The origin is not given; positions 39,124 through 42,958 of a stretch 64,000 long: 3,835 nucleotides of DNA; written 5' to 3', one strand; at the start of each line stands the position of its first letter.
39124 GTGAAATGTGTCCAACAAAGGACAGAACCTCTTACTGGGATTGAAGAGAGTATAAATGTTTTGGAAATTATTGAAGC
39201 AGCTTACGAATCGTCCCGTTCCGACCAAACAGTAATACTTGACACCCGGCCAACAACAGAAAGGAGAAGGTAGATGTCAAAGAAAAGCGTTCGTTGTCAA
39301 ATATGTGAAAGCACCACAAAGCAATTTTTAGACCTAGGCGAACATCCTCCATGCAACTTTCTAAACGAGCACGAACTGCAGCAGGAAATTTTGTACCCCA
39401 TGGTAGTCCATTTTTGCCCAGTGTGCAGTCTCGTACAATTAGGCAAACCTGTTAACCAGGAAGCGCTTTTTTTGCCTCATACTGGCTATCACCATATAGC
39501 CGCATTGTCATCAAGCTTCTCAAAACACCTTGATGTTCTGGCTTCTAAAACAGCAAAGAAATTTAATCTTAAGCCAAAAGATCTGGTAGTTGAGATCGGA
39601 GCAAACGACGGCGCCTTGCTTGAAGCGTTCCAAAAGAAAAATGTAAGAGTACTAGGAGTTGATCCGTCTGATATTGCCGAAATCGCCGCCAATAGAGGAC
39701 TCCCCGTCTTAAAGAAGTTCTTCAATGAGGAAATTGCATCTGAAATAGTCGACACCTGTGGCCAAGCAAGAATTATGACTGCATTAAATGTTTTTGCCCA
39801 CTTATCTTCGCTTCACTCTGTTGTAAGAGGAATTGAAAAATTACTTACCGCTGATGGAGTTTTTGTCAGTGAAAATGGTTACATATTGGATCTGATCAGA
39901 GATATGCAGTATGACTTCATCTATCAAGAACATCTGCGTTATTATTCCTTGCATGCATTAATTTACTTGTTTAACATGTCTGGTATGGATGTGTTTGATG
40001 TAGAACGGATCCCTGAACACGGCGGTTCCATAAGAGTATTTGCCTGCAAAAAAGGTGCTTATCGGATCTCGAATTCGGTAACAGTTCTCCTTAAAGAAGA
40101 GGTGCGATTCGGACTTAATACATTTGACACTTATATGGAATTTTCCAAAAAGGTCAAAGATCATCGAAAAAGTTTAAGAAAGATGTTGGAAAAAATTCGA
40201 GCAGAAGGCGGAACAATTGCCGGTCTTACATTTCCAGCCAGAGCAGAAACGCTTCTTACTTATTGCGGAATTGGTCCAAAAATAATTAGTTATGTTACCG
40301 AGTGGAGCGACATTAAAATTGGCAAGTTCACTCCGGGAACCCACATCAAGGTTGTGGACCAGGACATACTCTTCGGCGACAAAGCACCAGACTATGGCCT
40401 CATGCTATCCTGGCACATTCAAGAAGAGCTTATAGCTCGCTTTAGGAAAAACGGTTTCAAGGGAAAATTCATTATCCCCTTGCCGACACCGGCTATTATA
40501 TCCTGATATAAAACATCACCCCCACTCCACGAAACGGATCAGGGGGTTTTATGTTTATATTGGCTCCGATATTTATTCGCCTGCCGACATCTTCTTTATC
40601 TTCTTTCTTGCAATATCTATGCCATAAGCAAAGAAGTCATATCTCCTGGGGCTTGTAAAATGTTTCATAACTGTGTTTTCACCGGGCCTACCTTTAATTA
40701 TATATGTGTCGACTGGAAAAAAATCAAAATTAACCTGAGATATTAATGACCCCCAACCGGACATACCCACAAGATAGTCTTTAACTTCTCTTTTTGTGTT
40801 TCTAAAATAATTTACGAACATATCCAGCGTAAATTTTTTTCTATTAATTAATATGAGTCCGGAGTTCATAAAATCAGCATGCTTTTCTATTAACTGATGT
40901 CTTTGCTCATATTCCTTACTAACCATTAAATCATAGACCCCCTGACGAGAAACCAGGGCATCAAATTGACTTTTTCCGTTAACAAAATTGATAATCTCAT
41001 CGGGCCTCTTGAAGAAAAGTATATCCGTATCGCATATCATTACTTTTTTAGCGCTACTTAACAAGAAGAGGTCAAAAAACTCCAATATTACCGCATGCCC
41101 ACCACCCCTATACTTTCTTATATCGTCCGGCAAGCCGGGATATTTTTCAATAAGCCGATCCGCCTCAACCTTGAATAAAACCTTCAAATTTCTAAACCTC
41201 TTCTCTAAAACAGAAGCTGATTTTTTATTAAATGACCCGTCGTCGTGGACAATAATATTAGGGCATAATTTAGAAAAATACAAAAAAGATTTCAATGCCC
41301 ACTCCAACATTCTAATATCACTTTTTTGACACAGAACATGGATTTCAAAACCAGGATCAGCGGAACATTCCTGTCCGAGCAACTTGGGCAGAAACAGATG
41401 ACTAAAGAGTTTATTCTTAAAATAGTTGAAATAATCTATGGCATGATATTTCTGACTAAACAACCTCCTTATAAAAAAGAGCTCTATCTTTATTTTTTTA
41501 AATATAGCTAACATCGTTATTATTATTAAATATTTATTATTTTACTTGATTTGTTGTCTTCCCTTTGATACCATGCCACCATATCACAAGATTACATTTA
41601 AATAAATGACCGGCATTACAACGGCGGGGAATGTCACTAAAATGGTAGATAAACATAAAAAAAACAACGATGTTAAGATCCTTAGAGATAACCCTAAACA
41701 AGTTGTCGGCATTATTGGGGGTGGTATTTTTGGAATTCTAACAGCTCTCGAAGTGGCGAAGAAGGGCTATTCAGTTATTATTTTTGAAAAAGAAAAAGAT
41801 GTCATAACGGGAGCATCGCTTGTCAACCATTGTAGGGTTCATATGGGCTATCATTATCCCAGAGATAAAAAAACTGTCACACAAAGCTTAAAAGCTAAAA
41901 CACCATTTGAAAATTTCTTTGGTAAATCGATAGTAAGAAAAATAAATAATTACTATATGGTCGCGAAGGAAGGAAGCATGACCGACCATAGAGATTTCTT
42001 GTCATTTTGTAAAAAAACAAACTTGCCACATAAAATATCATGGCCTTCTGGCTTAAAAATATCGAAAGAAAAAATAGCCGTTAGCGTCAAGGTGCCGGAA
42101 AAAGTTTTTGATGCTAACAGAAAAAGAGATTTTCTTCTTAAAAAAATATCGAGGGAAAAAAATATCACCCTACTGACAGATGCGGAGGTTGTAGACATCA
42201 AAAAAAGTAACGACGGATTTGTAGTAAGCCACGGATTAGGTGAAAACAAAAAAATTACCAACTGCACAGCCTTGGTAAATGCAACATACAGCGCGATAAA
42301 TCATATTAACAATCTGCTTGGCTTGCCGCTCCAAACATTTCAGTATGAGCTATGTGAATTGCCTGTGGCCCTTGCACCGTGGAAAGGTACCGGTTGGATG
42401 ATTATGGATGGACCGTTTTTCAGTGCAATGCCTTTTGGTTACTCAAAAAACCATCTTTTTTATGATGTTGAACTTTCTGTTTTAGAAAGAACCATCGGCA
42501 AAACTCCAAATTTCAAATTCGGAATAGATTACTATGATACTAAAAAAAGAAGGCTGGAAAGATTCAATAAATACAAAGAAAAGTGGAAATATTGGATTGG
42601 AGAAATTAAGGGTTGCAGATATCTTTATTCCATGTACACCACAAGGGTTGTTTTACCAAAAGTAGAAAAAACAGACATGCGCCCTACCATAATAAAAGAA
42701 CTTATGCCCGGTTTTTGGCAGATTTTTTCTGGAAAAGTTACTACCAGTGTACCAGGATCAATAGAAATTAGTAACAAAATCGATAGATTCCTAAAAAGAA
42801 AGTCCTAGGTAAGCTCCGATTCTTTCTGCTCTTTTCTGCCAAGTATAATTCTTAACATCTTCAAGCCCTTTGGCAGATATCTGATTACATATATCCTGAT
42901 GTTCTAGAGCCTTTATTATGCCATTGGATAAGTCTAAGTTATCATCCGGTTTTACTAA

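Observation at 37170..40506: C-branched deoxysugar module: RmlD-like reductases, Gfo/Idh/MocA oxidoreductase and TylC3-like C-methyltransferase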

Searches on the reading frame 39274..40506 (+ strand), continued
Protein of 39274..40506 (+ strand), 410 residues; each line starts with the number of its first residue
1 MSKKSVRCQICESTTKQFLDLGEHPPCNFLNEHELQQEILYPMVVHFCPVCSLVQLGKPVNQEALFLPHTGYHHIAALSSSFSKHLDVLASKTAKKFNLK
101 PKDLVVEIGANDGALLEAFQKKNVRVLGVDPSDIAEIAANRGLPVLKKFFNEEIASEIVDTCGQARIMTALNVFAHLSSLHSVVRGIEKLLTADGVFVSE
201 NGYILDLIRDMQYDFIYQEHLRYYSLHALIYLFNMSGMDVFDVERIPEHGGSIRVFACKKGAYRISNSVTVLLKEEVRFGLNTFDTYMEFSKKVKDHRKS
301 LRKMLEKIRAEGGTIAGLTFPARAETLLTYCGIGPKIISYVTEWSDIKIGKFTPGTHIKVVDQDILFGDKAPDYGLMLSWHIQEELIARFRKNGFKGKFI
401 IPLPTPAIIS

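Call 81: search_protein_families(library=pfam, proteins=[L011:6706-7632:+, L011:5694-6602:+, L011:4702-5697:+, L011:9301-10200:-, L011:10197-12005:-, L012:401-1252:-, L012:2597-3697:-, L012:3807-4715:-, L012:4718-6505:-, L011:3315-4694:+], max_evalue=0.00001)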
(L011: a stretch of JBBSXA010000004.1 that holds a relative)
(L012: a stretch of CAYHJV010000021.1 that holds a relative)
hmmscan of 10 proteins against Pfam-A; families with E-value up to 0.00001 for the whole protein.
L011:6706-7632:+ (308 aa): 3 families
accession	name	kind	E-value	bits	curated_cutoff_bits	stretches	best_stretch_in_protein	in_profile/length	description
PF00535.33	Glycos_transf_2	-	1.1e-19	71.4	23.3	1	10-180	1-164/168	Glycosyl transferase family 2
PF13641.12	Glyco_tranf_2_3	-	8e-12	46.1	27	1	7-223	1-214/230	Glycosyltransferase like family 2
PF13632.12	Glyco_trans_2_3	-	1.1e-06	29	27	1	91-232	1-135/198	Glycosyl transferase family group 2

L011:5694-6602:+ (302 aa): 2 families
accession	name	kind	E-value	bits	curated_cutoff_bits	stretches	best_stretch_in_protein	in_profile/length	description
PF00483.29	NTP_transferase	-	1.1e-70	238.5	21.2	1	4-237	1-240/245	Nucleotidyl transferase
PF12804.13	NTP_transf_3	-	5.8e-09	36.8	27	1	5-129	1-115/160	MobA-like NTP transferase domain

L011:4702-5697:+ (331 aa): 7 families
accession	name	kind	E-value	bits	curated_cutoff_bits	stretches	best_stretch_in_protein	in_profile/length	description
PF16363.11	GDP_Man_Dehyd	-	7.3e-54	183.9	27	1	6-316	2-332/332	GDP-mannose 4,6 dehydratase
PF01370.27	Epimerase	-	5e-52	177.1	20.9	1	4-245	1-240/240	NAD dependent epimerase/dehydratase family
PF01073.25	3Beta_HSD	-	6.4e-24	84.9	22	1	5-201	1-200/280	3-beta hydroxysteroid dehydrogenase/isomerase family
PF02719.21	Polysacc_synt_2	-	1.6e-16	60.8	20.2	1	4-121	1-127/293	Polysaccharide biosynthesis protein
PF07993.18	NAD_binding_4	-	1.9e-16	60.5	20.1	1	6-188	1-210/258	Male sterility protein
PF04321.23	RmlD_sub_bind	-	3.7e-13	49.6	27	1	3-272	2-241/287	RmlD substrate binding domain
PF13460.12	NAD_binding_10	-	8.5e-06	26.2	27.2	0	8-187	1-151/184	NAD(P)H-binding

L011:9301-10200:- (299 aa): 6 families
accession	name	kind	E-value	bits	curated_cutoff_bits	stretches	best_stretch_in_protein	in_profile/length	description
PF04321.23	RmlD_sub_bind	-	1.5e-57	195.3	27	1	1-284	1-280/287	RmlD substrate binding domain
PF01370.27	Epimerase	-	5.1e-22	78.9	20.9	1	3-161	1-176/240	NAD dependent epimerase/dehydratase family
PF16363.11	GDP_Man_Dehyd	-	1e-12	48.7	27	1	4-164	1-185/332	GDP-mannose 4,6 dehydratase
PF07993.18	NAD_binding_4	-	2.2e-11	43.9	20.1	1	58-154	87-203/258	Male sterility protein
PF02719.21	Polysacc_synt_2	-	1.7e-08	34.4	20.2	1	48-147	65-153/293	Polysaccharide biosynthesis protein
PF01073.25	3Beta_HSD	-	8e-07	28.8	22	1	37-146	42-160/280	3-beta hydroxysteroid dehydrogenase/isomerase family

L011:10197-12005:- (602 aa): 1 family
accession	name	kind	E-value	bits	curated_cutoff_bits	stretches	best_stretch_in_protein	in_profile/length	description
PF02350.25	Epimerase_2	-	7.2e-06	25.5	30.6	0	364-520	122-284/347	UDP-N-acetylglucosamine 2-epimerase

L012:401-1252:- (283 aa): 2 families
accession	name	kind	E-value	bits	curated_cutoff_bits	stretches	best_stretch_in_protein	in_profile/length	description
PF03721.20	UDPG_MGDP_dh_N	-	2e-25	89.9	27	1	42-138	75-180/187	UDP-glucose/GDP-mannose dehydrogenase family, NAD binding domain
PF00984.24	UDPG_MGDP_dh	-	4.4e-24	84.8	25.4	1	161-257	1-93/94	UDP-glucose/GDP-mannose dehydrogenase family, central domain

L012:2597-3697:- (366 aa): 4 families
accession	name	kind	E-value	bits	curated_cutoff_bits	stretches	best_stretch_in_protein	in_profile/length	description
PF01370.27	Epimerase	-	1.9e-40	139.2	20.9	1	33-276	2-240/240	NAD dependent epimerase/dehydratase family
PF16363.11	GDP_Man_Dehyd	-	2.9e-28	99.7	27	1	33-344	1-330/332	GDP-mannose 4,6 dehydratase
PF01073.25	3Beta_HSD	-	1.1e-12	48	22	1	33-256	1-221/280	3-beta hydroxysteroid dehydrogenase/isomerase family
PF07993.18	NAD_binding_4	-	3.4e-07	30.1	20.1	0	96-214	84-209/258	Male sterility protein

L012:3807-4715:- (302 aa): 6 families
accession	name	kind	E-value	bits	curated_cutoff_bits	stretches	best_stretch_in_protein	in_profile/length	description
PF04321.23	RmlD_sub_bind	-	5.6e-59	200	27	1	4-287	1-280/287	RmlD substrate binding domain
PF01370.27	Epimerase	-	4.2e-22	79.2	20.9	1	6-162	1-174/240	NAD dependent epimerase/dehydratase family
PF07993.18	NAD_binding_4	-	4.3e-11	42.9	20.1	1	60-157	86-203/258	Male sterility protein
PF16363.11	GDP_Man_Dehyd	-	4.8e-11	43.1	27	1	7-165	1-183/332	GDP-mannose 4,6 dehydratase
PF02719.21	Polysacc_synt_2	-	5.9e-09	35.9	20.2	1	48-151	62-154/293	Polysaccharide biosynthesis protein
PF01073.25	3Beta_HSD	-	7.6e-09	35.4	22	1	45-154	50-165/280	3-beta hydroxysteroid dehydrogenase/isomerase family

L012:4718-6505:- (595 aa): 2 families
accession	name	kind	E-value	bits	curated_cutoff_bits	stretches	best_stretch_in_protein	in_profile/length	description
PF02350.25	Epimerase_2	-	7e-07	28.9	30.6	1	362-521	119-284/347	UDP-N-acetylglucosamine 2-epimerase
PF05159.20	Capsule_synth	-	8.3e-07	29.2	20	1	322-519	58-259/310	Capsule polysaccharide biosynthesis protein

L011:3315-4694:+ (459 aa): 3 families
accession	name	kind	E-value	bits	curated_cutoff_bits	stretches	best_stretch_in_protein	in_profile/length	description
PF03721.20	UDPG_MGDP_dh_N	-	1.8e-45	155.3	27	1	22-201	2-183/187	UDP-glucose/GDP-mannose dehydrogenase family, NAD binding domain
PF00984.24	UDPG_MGDP_dh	-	5e-25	87.9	25.4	1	221-315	1-93/94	UDP-glucose/GDP-mannose dehydrogenase family, central domain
PF03720.21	UDPG_MGDP_dh_C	-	2.7e-22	79.5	30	1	342-444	1-103/103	UDP-glucose/GDP-mannose dehydrogenase family, UDP binding domain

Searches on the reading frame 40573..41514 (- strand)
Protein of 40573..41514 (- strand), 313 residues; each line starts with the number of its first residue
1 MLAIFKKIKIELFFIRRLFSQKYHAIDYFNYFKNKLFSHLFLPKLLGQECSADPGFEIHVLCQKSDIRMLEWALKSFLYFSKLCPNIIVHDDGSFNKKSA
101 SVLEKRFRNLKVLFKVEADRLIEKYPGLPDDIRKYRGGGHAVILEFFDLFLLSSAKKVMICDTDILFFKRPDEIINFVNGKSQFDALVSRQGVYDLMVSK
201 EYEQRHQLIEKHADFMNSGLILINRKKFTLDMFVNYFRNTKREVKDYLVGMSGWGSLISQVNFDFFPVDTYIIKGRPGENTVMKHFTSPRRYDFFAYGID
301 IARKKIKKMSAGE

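Call 3: search_protein_families(library=pfam, proteins=[window:40573-41514:-])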
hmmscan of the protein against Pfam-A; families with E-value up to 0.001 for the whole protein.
window:40573-41514:- (313 aa): 0 families

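Call 12: search_protein_families(library=ncbifam, proteins=[window:40573-41514:-], max_evalue=0.00001)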
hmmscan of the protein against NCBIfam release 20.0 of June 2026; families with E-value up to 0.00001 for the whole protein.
window:40573-41514:- (313 aa): 0 families

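Call 69: search_protein_families(library=pfam, proteins=[window:40573-41514:-], max_evalue=1)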
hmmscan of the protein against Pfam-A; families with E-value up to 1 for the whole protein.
window:40573-41514:- (313 aa): 3 families
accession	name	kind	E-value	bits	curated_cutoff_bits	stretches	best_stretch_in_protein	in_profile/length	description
PF03407.22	Nucleotid_trans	-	0.001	19.5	22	1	152-234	63-130/208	Nucleotide-diphospho-sugar transferase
PF01501.26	Glyco_transf_8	-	0.0098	15.9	24.3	1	146-235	90-177/253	Glycosyl transferase family 8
PF07250.17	Glyoxal_oxid_N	-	0.019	14.7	37.5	1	111-161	191-241/243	Glyoxal oxidase N-terminus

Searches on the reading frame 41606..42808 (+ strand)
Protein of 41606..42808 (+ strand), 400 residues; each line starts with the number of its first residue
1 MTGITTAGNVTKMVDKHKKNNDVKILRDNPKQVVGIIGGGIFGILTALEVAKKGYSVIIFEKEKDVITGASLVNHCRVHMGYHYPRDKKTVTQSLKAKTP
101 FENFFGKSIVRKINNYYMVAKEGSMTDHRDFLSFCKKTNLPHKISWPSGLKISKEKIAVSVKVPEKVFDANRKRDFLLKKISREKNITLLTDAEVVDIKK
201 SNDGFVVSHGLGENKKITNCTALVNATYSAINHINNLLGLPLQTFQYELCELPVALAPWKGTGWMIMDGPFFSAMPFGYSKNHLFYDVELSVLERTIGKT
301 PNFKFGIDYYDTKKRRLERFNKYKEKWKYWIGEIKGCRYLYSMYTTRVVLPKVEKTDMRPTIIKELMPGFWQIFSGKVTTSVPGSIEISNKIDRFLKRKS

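Call 3: search_protein_families(library=pfam, proteins=[window:41606-42808:+])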
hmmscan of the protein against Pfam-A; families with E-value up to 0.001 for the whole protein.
window:41606-42808:+ (400 aa): 5 families
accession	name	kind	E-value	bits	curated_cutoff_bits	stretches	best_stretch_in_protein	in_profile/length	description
PF01266.30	DAO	-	7e-15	55.8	27.9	1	34-255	2-235/353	FAD dependent oxidoreductase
PF03486.20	HI0933_like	-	1.1e-05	25.5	50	0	34-68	3-37/244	HI0933-like protein Rossmann domain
PF13450.12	NAD_binding_8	-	1.3e-05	25.8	21.9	1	36-66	1-31/68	NAD(P)-binding Rossmann-like domain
PF07992.20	Pyr_redox_2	-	0.00022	21.2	26.1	0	33-67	144-178/291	Pyridine nucleotide-disulphide oxidoreductase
PF13738.12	Pyr_redox_3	-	0.00056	19.7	30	0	36-97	2-52/305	Pyridine nucleotide-disulphide oxidoreductase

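Call 12: search_protein_families(library=ncbifam, proteins=[window:41606-42808:+], max_evalue=0.00001)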
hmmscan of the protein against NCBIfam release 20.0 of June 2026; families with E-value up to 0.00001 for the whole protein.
window:41606-42808:+ (400 aa): 7 families
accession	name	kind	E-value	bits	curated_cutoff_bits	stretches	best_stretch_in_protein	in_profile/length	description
NF033460.1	glycerol3P_ox_II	equivalog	2.1e-08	33.8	460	0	34-105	4-76/361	type 2 glycerol-3-phosphate oxidase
TIGR03377.1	glycerol3P_GlpA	equivalog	6.6e-08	31.5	552.8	1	35-245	3-218/530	anaerobic glycerol-3-phosphate dehydrogenase subunit GlpA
NF008313.0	PRK11101.1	equivalog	1e-07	31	425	1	33-228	10-210/548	anaerobic glycerol-3-phosphate dehydrogenase subunit A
TIGR03197.1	MnmC_Cterm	equivalog_domain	1.1e-07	31.4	174.2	0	35-72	3-40/400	FAD-dependent 5-carboxymethylaminomethyl-2-thiouridine(34) oxidoreductase MnmC1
NF002481.1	PRK01747.1-2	equivalog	1.7e-07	30.4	600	1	28-81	236-287/611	bifunctional tRNA (5-methylaminomethyl-2-thiouridine)(34)-methyltransferase MnmC2/FAD-dependent 5-carboxymethylaminomethyl-2-thiouridine(34)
NF045663.1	diclust_near_Sec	equivalog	5.6e-06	24.7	530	1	14-67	90-142/759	pyridine nucleotide-disulfide oxidoreductase/dicluster-binding protein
TIGR03364.1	HpnW_proposed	hypoth_equivalog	8.9e-06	25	285.1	0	34-78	3-46/365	TIGR03364 family FAD-dependent oxidoreductase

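Call 78: search_solved_structures(query=window:41606-42808:+, max_evalue=0.01)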
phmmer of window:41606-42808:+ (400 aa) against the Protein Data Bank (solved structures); distinct sequences matched with E-value up to 0.01: 2.
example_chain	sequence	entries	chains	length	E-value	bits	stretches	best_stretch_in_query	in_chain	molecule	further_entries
1y56_B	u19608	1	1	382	0.0026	19.7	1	31-241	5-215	sarcosine oxidase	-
3dme_A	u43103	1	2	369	0.0033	19.4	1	36-92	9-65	conserved exported protein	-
